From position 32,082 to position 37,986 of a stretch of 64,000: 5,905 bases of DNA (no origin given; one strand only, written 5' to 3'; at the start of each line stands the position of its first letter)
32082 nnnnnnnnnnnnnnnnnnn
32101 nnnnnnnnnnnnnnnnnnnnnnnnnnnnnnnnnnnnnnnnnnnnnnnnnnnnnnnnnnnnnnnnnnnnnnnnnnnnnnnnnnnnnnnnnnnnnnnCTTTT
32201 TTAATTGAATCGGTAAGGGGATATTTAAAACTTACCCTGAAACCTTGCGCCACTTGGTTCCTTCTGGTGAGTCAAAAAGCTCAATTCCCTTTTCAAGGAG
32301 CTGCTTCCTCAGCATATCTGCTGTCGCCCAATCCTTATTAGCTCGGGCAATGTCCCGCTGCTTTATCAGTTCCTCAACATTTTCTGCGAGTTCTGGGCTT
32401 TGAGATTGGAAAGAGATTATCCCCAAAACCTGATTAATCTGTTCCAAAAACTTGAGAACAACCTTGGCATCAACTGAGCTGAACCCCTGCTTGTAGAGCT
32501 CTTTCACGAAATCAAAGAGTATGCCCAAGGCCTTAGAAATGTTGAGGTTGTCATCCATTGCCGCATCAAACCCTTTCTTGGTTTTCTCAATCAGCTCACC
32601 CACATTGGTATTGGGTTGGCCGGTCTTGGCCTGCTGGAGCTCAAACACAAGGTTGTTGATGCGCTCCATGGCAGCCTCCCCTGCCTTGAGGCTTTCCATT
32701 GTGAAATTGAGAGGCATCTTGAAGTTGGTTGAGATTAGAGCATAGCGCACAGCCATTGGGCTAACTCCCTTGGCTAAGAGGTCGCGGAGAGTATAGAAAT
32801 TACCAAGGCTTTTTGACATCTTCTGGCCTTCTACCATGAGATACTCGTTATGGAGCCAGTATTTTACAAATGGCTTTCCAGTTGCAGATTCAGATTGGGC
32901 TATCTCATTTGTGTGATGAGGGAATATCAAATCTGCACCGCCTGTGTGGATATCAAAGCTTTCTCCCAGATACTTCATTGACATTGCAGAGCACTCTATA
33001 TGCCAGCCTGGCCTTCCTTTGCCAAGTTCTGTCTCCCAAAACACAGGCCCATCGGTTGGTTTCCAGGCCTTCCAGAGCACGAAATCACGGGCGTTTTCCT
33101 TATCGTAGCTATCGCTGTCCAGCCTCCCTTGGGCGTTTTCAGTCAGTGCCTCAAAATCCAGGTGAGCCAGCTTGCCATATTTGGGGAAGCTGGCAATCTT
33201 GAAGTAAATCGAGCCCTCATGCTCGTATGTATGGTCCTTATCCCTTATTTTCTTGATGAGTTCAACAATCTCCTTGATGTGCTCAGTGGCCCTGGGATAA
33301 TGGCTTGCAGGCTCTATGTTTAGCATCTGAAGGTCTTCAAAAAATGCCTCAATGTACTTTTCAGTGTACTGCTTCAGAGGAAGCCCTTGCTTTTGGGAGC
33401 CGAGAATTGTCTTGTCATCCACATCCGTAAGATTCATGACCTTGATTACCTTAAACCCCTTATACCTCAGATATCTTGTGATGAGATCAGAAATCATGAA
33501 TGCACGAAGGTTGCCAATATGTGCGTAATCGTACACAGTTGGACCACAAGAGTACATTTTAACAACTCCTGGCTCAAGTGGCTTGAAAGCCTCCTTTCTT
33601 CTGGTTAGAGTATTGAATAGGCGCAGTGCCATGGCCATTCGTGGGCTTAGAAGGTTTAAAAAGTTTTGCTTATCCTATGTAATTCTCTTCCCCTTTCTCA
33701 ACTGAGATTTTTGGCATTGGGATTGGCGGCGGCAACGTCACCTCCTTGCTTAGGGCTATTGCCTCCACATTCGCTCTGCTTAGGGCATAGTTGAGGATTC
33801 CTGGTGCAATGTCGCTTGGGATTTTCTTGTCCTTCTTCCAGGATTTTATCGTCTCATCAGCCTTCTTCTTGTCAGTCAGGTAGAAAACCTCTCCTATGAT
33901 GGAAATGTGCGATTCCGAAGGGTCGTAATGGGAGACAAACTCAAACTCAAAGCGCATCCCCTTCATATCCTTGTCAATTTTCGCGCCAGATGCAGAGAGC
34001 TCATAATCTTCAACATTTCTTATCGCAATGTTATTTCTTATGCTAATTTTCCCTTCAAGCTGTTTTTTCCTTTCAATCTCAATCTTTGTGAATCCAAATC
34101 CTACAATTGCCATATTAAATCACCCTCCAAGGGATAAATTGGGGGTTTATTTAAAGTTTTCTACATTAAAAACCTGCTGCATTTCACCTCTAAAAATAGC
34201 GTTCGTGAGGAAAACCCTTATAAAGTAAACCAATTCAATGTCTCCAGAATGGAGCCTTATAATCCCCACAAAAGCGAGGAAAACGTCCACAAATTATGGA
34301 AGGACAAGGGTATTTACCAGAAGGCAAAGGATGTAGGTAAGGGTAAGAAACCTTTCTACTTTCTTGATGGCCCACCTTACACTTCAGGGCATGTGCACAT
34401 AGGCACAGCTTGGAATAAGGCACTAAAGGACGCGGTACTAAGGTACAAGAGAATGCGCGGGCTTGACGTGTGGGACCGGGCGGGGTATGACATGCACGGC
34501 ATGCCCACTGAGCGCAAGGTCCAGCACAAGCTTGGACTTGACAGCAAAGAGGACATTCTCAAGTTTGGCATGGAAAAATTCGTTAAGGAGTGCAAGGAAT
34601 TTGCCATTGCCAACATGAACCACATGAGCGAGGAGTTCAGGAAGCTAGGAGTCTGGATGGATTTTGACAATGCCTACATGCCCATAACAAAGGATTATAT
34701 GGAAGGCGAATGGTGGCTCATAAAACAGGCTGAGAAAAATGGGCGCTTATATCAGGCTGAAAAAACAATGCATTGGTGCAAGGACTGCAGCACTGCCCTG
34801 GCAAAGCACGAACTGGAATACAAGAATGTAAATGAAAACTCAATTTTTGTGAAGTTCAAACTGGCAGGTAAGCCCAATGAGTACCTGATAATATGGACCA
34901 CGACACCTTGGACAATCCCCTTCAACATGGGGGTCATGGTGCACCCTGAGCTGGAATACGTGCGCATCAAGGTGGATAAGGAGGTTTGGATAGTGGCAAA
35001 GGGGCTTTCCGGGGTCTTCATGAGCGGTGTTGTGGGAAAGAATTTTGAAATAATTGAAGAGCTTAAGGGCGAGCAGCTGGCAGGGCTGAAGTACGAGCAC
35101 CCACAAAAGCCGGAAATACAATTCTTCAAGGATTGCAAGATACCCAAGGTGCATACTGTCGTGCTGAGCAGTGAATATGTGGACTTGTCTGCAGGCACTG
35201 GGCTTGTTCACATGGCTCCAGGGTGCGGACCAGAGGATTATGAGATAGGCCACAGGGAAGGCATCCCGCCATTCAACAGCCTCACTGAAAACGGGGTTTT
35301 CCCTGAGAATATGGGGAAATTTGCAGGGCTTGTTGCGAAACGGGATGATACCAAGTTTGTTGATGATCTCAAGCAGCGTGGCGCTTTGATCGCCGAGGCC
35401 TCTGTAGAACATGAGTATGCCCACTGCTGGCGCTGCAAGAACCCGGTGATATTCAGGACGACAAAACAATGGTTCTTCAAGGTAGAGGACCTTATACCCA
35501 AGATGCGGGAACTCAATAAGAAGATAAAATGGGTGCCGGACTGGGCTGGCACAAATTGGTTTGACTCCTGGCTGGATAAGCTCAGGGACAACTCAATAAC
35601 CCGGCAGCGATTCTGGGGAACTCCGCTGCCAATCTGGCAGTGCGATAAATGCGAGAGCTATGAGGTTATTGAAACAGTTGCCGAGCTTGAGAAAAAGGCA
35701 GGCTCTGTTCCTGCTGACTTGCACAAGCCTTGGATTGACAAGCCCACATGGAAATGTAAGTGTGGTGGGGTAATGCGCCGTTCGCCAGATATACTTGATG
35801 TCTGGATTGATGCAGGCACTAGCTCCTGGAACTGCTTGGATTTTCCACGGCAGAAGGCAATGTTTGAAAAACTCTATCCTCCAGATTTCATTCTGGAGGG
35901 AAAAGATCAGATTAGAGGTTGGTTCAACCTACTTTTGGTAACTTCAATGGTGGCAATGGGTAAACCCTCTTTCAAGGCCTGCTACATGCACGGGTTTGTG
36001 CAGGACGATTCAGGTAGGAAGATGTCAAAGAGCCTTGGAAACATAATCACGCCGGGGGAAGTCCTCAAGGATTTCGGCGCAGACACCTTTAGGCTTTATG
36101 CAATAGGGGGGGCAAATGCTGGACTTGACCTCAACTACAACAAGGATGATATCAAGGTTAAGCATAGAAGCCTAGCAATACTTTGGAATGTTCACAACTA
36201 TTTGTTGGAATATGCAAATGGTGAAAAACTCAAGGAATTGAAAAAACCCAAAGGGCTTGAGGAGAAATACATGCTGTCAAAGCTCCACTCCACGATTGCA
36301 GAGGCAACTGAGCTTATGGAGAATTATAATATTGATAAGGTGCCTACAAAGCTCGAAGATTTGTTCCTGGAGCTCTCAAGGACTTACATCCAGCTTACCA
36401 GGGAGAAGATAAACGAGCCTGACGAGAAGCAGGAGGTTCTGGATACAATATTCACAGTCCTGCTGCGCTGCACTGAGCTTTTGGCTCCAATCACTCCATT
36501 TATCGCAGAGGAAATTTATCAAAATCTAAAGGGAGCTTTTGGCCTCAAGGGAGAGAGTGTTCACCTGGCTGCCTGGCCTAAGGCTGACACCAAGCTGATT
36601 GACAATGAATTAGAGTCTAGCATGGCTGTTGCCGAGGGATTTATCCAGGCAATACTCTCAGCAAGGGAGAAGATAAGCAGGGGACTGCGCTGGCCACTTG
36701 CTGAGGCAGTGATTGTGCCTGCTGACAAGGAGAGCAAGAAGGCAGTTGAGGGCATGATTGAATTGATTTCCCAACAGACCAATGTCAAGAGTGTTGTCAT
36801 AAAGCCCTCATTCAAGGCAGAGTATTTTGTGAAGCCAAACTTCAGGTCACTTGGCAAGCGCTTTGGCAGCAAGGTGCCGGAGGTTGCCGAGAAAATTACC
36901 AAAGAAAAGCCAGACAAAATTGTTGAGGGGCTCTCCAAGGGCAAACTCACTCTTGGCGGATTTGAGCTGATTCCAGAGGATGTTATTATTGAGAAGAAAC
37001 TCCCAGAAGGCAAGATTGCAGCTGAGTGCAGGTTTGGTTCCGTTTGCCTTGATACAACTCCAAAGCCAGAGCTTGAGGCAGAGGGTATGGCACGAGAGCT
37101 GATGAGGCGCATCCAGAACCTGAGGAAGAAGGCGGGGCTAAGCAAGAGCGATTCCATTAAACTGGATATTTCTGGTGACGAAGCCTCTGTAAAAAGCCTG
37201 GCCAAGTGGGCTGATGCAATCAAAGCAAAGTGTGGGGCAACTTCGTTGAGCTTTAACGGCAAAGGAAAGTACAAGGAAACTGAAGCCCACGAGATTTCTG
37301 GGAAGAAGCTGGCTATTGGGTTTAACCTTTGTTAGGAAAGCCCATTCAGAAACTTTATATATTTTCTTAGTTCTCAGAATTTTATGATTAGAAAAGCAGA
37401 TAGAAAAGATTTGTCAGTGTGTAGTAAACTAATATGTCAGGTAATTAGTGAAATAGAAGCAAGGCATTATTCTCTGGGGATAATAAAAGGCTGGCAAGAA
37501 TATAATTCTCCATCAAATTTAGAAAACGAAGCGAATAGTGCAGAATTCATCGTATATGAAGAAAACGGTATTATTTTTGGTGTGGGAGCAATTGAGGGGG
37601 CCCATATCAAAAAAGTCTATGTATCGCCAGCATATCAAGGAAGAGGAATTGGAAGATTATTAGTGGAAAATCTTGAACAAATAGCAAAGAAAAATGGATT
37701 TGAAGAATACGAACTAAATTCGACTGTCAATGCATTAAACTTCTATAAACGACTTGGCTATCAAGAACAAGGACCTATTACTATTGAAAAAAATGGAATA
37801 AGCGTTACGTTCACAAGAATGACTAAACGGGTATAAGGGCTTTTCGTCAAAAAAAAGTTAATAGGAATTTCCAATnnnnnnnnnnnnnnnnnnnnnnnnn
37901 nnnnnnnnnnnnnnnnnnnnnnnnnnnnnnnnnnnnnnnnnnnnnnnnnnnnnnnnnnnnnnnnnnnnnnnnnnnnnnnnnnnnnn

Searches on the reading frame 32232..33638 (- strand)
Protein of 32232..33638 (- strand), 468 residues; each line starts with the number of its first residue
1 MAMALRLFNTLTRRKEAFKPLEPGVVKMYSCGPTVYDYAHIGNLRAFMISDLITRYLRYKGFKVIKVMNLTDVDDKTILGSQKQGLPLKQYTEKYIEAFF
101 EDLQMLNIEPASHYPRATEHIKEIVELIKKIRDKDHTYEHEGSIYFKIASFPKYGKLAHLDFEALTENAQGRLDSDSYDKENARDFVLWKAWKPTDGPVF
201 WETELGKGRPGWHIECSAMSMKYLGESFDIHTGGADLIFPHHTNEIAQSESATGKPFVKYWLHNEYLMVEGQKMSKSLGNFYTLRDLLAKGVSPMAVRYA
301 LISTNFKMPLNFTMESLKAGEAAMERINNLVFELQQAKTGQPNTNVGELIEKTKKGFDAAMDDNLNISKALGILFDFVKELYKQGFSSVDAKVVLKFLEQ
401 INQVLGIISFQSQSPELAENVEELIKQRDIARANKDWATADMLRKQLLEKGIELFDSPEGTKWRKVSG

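Call 7: search_protein_families(library=pfam, proteins=[window:32232-33638:-], max_evalue=0.1)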
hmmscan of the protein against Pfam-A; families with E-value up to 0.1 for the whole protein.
window:32232-33638:- (468 aa): 8 families
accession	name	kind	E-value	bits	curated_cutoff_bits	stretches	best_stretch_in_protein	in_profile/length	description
PF01406.26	tRNA-synt_1e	-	1e-110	370.3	27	1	18-319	2-298/301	tRNA synthetases class I (C) catalytic domain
PF09334.17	tRNA-synt_1g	-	1.3e-15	57.5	20.1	2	37-147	12-123/391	tRNA synthetases class I (M)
PF23493.1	CysS_C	-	2.6e-08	34.3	23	1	414-464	1-51/51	Cysteinyl-tRNA ligase anticodon binding domain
PF01921.24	tRNA-synt_1f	-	3.8e-07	29.8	27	2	31-97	28-91/360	tRNA synthetases class I (K)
PF00133.28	tRNA-synt_1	-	4e-07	29.6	22.7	1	228-308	329-409/414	tRNA synthetases class I (I, L, M and V)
PF09190.17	DALR_2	-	1.7e-06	28.9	22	1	357-407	2-55/57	DALR domain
PF00750.26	tRNA-synt_1d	-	4.1e-05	23.1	23.3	1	25-139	22-133/349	tRNA synthetases class I (R), catalytic domain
PF17282.7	DUF5347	-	0.002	18.8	25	0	329-409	13-93/101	Family of unknown function (DUF5347)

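Call 32: find_encoding_contigs(protein=window:32232-33638:-, flank=2000, max_places=3)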
Protein window:32232-33638:- (468 aa): no gene with exactly this product is on record in the collection.

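Call 51: list_cluster_members(proteins=[window:32232-33638:-, window:34249-37335:+, window:12917-15352:+, window:19690-21261:+, window:15355-16824:-, window:18917-19693:+, window:30022-31557:+, window:28337-30025:+])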
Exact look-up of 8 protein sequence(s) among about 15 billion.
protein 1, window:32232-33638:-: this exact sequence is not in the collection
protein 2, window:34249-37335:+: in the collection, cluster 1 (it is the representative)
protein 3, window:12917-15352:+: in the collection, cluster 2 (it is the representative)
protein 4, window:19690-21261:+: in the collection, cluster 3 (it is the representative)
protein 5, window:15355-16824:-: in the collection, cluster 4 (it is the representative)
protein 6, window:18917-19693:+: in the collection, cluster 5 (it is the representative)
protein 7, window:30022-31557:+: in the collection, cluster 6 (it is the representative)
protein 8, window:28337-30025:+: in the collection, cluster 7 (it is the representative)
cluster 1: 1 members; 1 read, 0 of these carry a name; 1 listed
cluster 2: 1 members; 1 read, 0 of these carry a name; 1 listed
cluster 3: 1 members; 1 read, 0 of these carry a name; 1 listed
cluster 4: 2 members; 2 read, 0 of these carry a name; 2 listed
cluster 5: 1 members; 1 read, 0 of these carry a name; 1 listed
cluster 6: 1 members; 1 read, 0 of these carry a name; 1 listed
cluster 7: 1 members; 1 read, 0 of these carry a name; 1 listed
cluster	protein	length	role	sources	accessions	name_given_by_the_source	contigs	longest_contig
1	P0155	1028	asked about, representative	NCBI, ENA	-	-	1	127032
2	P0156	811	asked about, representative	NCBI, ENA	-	-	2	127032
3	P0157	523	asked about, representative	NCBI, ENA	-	-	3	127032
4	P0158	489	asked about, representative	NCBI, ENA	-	-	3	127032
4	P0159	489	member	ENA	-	-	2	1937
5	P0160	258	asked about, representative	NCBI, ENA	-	-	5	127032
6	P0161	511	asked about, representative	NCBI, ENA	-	-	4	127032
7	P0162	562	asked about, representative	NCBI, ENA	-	-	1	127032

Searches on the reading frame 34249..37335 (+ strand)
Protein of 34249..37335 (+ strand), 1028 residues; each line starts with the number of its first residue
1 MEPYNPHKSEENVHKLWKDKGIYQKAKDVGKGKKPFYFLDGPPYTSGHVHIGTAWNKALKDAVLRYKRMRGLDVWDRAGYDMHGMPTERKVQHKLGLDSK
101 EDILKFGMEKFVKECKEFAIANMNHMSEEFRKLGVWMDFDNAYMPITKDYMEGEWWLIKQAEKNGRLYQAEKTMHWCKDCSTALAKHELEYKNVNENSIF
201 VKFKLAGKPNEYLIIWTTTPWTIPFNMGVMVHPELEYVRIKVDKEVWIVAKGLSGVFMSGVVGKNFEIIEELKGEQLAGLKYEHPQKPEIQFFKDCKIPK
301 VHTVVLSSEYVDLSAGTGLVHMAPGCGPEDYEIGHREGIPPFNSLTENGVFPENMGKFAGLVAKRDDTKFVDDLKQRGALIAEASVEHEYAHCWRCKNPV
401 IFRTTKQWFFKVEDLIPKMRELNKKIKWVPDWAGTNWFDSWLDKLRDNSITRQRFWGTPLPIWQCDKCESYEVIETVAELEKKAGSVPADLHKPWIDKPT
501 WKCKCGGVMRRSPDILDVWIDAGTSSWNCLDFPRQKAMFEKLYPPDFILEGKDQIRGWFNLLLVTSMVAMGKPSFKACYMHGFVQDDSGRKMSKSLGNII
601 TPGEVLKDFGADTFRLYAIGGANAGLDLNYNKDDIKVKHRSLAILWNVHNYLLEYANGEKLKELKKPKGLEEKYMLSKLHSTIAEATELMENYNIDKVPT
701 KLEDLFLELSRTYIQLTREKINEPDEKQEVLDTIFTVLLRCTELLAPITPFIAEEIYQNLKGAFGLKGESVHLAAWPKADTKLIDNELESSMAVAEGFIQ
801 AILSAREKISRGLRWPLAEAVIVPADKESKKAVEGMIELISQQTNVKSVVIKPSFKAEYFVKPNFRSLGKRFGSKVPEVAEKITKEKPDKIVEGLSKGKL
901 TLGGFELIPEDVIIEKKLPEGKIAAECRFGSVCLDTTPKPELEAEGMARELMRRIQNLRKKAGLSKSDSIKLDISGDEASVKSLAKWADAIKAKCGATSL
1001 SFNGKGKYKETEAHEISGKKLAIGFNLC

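Call 7: search_protein_families(library=pfam, proteins=[window:34249-37335:+], max_evalue=0.1)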
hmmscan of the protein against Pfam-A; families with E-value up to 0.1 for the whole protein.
window:34249-37335:+ (1028 aa): 7 families
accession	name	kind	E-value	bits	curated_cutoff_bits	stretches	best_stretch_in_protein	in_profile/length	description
PF00133.28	tRNA-synt_1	-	4.6e-114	381.8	22.7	1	13-629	2-412/414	tRNA synthetases class I (I, L, M and V)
PF08264.19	Anticodon_1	-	4.9e-31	108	25.1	1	672-817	1-144/148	Anticodon-binding domain of tRNA ligase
PF19302.4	DUF5915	-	5e-31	108.2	27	1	839-1015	3-185/195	Domain of unknown function (DUF5915)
PF09334.17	tRNA-synt_1g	-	1.3e-21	77.2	20.1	3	43-121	8-84/391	tRNA synthetases class I (M)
PF01406.26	tRNA-synt_1e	-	3.4e-05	23.8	27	1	566-636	229-297/301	tRNA synthetases class I (C) catalytic domain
PF01921.24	tRNA-synt_1f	-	0.00062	19.2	27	0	580-619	271-310/360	tRNA synthetases class I (K)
PF24005.1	DUF7320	-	0.025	15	27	1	105-133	6-34/78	Domain of unknown function (DUF7320)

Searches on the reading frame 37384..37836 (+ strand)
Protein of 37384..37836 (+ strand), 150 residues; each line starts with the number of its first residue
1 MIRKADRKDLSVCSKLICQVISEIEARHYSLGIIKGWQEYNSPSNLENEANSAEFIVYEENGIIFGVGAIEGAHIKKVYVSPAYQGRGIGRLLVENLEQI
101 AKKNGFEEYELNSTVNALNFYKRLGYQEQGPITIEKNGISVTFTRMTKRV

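Call 52: search_protein_families(library=pfam, proteins=[window:37384-37836:+], max_evalue=0.001)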
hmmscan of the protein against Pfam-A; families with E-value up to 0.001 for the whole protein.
window:37384-37836:+ (150 aa): 5 families
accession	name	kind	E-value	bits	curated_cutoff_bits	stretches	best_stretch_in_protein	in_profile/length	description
PF13673.13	Acetyltransf_10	-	1.5e-21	77.1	23.6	1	27-148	3-126/128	Acetyltransferase (GNAT) domain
PF13508.13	Acetyltransf_7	-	1.6e-16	60.9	27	1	52-128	2-84/84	Acetyltransferase (GNAT) domain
PF00583.31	Acetyltransf_1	-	2.7e-15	57.1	20.7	1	35-126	14-116/116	Acetyltransferase (GNAT) family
PF08445.16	FR47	-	0.00011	22.5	22.1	1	73-128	22-79/86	FR47-like protein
PF14542.12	Acetyltransf_CG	-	0.00071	20.1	30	0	74-106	26-58/80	GCN5-related N-acetyl-transferase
